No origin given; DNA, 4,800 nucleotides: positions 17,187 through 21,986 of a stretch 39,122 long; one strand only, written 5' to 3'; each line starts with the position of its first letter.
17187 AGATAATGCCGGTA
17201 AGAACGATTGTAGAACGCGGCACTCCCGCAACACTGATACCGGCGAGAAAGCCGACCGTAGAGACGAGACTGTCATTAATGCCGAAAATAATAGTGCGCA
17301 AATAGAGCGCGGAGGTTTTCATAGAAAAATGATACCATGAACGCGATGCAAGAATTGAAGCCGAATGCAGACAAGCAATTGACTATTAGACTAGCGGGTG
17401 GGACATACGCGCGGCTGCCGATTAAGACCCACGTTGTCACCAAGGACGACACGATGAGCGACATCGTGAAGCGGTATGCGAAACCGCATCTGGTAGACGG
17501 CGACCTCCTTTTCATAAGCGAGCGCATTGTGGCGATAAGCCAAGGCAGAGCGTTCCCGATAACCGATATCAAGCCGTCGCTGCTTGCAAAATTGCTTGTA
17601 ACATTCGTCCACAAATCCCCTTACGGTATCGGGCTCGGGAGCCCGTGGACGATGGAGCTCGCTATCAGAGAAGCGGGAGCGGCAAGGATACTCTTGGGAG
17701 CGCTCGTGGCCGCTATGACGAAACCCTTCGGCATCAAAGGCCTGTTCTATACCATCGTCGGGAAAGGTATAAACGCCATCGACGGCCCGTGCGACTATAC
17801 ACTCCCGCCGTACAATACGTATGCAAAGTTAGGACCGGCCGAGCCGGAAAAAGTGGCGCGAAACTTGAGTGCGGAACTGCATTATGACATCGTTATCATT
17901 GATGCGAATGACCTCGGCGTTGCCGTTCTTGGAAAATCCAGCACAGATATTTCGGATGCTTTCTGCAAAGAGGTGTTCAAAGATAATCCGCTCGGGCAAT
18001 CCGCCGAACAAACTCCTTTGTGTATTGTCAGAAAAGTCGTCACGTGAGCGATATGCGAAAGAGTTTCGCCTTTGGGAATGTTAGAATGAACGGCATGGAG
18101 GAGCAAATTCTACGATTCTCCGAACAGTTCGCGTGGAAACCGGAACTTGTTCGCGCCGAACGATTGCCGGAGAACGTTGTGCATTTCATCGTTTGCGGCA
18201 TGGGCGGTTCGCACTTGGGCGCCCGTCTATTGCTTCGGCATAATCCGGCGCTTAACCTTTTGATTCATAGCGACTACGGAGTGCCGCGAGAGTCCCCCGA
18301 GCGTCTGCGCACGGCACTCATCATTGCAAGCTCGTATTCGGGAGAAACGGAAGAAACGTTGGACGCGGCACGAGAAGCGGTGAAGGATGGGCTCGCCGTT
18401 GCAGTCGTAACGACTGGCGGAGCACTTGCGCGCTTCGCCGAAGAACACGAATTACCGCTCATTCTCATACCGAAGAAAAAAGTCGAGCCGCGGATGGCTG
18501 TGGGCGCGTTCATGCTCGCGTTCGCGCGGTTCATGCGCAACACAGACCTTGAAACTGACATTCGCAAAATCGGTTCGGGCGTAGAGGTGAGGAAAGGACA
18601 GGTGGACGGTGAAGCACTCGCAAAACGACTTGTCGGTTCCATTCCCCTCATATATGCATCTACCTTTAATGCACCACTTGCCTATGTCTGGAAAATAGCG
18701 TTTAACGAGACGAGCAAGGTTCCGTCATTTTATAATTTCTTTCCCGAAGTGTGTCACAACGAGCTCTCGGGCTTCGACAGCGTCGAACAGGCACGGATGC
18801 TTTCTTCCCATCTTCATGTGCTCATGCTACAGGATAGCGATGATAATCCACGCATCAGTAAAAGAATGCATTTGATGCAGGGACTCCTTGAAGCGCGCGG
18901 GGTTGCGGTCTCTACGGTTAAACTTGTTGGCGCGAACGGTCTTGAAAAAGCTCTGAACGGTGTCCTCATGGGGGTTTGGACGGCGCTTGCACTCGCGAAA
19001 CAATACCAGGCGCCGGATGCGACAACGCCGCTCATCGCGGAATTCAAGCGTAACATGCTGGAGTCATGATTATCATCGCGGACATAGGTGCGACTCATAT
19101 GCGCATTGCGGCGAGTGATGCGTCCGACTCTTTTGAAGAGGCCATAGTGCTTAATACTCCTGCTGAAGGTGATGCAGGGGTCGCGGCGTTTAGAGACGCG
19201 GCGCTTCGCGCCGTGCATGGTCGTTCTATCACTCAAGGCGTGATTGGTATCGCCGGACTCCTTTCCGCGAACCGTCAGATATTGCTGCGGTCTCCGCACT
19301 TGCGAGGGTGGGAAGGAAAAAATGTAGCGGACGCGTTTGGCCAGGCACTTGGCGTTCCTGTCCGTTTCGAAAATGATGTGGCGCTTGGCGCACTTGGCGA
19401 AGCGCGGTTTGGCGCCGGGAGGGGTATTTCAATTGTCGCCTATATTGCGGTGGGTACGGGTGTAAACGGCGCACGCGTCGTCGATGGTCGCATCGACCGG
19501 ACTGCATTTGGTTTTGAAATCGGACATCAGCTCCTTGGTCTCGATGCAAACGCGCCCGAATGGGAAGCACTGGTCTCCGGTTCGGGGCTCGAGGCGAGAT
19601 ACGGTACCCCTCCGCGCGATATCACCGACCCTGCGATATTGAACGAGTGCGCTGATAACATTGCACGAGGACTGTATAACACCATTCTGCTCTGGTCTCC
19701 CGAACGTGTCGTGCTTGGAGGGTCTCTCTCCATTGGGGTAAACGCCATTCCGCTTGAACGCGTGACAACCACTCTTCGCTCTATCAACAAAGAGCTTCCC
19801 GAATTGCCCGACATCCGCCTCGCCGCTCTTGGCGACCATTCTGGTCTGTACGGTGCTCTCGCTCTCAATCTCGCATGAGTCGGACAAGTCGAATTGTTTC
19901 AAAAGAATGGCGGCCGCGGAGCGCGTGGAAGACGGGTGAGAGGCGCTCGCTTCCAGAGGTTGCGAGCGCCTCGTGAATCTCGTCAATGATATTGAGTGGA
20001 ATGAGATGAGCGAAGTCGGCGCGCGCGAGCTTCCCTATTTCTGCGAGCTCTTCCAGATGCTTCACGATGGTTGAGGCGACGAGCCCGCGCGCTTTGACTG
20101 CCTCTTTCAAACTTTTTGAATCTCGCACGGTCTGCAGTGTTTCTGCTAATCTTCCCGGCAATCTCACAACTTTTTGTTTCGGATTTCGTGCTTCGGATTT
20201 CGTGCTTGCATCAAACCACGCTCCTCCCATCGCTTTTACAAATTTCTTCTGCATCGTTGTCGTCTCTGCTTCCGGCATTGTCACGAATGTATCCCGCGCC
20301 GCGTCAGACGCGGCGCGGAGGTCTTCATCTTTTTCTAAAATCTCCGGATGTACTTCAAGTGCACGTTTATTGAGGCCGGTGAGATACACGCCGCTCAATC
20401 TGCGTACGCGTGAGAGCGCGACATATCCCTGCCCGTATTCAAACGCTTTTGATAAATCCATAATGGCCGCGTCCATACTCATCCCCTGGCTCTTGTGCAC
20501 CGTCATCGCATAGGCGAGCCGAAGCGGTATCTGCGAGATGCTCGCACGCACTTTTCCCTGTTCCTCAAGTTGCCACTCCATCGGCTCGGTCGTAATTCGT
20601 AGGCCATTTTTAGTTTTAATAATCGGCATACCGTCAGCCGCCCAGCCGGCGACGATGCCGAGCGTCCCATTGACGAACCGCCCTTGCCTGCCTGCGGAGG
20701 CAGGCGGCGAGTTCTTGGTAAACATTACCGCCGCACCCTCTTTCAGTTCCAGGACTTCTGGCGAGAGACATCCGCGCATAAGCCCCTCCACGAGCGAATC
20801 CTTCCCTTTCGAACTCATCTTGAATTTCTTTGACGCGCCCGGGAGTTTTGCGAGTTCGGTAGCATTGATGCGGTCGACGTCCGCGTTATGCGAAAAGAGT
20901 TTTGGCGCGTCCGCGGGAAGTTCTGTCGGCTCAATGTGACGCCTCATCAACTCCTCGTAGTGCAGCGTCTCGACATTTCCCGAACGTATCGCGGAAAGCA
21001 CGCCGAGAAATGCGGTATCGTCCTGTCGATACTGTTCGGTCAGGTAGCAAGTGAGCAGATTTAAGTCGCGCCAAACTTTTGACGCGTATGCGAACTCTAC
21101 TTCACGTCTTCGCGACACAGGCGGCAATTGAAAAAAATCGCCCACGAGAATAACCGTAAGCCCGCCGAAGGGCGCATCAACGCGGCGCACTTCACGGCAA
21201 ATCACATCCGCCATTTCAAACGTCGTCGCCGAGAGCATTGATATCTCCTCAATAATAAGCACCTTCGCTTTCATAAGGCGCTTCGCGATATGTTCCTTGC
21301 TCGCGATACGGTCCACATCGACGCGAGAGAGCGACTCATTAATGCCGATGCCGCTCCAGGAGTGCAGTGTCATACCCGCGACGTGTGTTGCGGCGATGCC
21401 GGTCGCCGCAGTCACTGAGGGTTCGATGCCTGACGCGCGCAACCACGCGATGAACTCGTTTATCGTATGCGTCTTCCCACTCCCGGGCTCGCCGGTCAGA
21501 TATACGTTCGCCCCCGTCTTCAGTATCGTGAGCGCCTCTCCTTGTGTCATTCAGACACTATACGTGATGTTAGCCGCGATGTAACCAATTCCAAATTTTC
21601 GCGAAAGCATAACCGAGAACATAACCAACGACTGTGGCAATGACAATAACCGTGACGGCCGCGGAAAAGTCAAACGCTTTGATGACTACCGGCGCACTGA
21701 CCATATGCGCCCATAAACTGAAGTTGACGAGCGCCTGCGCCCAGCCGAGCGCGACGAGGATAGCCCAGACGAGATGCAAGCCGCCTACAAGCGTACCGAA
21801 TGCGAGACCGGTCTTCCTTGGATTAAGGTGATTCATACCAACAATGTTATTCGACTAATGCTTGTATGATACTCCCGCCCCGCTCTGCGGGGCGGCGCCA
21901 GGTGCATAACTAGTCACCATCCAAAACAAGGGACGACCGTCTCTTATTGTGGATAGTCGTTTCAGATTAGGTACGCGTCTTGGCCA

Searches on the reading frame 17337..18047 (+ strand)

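Call 7: search_protein_families(library=pfam, proteins=[window:17337-18047:+], max_evalue=0.01)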
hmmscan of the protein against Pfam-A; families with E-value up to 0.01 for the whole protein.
window:17337-18047:+ (236 aa): 1 family
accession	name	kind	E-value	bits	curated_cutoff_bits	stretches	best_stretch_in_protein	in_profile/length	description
PF01996.21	F420_ligase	-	1.3e-09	38.3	25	1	29-182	2-135/218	F420-0:Gamma-glutamyl ligase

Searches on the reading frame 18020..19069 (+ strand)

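Call 7: search_protein_families(library=pfam, proteins=[window:18020-19069:+], max_evalue=0.01)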
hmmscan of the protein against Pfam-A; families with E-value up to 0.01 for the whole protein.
window:18020-19069:+ (349 aa): 2 families
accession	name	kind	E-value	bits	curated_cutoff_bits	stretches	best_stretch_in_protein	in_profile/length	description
PF10432.14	bact-PGI_C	-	9.8e-34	116.9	24.5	1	197-346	5-151/151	Bacterial phospho-glucose isomerase C-terminal SIS domain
PF01380.27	SIS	-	0.0069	16.6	25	0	100-140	56-98/131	SIS domain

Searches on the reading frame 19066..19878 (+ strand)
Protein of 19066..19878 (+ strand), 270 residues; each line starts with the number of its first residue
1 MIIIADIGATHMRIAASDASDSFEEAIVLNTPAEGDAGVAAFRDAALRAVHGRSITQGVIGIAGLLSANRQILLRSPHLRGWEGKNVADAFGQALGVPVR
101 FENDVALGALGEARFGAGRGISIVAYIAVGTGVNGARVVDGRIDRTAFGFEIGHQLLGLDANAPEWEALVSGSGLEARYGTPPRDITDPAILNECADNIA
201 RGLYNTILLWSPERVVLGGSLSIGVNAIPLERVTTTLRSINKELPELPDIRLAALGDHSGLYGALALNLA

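Call 7: search_protein_families(library=pfam, proteins=[window:19066-19878:+], max_evalue=0.01)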
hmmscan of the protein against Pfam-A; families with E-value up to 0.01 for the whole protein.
window:19066-19878:+ (270 aa): 1 family
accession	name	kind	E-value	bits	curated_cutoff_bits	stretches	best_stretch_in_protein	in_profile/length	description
PF00480.26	ROK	-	4.2e-30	105.7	22.9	1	6-267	5-290/294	ROK family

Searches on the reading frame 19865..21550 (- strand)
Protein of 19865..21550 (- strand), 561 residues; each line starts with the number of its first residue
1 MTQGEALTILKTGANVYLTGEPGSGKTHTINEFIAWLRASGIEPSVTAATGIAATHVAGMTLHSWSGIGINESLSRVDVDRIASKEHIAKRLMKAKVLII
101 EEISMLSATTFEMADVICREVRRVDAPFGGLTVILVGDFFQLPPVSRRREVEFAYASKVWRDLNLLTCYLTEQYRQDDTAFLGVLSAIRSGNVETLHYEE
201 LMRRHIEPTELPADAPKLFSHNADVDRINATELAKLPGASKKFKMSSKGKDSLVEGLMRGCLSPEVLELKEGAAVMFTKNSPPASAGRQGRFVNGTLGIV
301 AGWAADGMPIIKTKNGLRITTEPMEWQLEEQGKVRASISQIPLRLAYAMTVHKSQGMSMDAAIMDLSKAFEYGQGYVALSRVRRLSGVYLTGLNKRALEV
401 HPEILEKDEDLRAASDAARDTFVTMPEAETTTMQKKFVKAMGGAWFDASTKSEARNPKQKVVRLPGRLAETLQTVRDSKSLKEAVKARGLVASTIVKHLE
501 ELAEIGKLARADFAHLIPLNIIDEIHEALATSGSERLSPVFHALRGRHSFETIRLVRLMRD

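Call 7: search_protein_families(library=pfam, proteins=[window:19865-21550:-], max_evalue=0.01)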
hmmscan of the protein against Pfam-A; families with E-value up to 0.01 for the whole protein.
window:19865-21550:- (561 aa): 12 families
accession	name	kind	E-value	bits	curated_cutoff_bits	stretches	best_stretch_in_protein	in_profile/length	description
PF05970.20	PIF1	-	7.6e-34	117.7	25.9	1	10-180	19-204/223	PIF1-like helicase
PF14493.12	HTH_40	-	1.4e-14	54.6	27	1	469-557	3-89/89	Helix-turn-helix domain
PF13245.12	AAA_19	-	3.5e-14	53.5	25.1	1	5-146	3-133/134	AAA domain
PF13604.12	AAA_30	-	1.1e-13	51.8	27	1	3-195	6-176/191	AAA domain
PF13401.12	AAA_22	-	2e-08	35.1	27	1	13-137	5-122/130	AAA domain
PF13538.12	UvrD_C_2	-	0.00031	21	27.4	1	345-385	1-48/52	UvrD-like helicase C-terminal domain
PF20720.3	nSTAND3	-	0.00043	20.5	27.2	1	5-45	9-49/155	Novel STAND NTPase 3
PF13086.12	AAA_11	-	0.0005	20.4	27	0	12-38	16-42/257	AAA domain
PF01443.25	Viral_helicase1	-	0.00094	19.5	21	0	19-176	4-132/228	Viral superfamily 1 RNA helicase core domain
PF02689.20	Herpes_Helicase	-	0.0021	16.5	27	0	347-384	731-770/808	Helicase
PF13191.12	AAA_16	-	0.0059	17.6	32.6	0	14-40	25-51/167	AAA ATPase domain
PF21530.3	Pif1_2B_dom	-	0.0064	16.6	23.9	0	259-301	8-45/47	DNA helicase Pif1, 2B domain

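Call 76: search_protein_families(library=padloc, proteins=[window:19865-21550:-], max_evalue=0.001)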
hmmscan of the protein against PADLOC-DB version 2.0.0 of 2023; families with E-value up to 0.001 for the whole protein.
window:19865-21550:- (561 aa): 10 families
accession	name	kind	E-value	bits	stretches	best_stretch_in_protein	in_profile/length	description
PDLC01734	typeIV_RecD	-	1.9e-19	67.4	1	17-194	358-520/763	RecD_0_IVD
PDLC05064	PDC-S68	-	9.4e-18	61.3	2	18-145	705-824/1273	-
PDLC01148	RecD_like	-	2e-15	54.2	1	17-178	332-475/719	RecD/Tra ATPase fused to N-terminal HHH domain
PDLC05065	PDC-S68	-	1.9e-13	47.2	2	5-145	612-745/1221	-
PDLC04476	PDC-M16A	-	1.5e-10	38.2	1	18-189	30-226/691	-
PDLC04474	PDC-M16A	-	1.5e-09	34.9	1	8-201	229-433/917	-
PDLC04475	PDC-M16A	-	4.3e-08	30.1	1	11-182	28-222/721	-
PDLC05066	PDC-S68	-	1.7e-07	27.6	1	17-148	597-724/1202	-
PDLC05035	PDC-S53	-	5.8e-06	22.7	0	335-360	807-832/900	-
PDLC04140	mad8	-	6.4e-05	20.6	0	9-35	22-49/314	mads_8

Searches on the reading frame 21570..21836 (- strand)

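Call 7: search_protein_families(library=pfam, proteins=[window:21570-21836:-], max_evalue=0.01)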
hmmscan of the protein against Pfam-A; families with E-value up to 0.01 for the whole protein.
window:21570-21836:- (88 aa): 2 families
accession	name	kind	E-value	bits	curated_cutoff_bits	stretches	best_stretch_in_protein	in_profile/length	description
PF09991.14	DUF2232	-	0.00093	18.9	27.8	1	21-83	21-83/290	Predicted membrane protein (DUF2232)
PF18926.5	DUF5676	-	0.0012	20.1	27.6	1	5-84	1-81/82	2TM family of unknown function (DUF5676)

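Call 45: search_protein_families(library=ncbifam, proteins=[window:21570-21836:-], max_evalue=0.01)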
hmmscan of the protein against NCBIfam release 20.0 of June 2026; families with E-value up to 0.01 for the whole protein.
window:21570-21836:- (88 aa): 0 families

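Call 76: search_protein_families(library=padloc, proteins=[window:21570-21836:-], max_evalue=0.001)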
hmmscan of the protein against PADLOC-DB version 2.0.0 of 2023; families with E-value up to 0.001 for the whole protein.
window:21570-21836:- (88 aa): 0 families
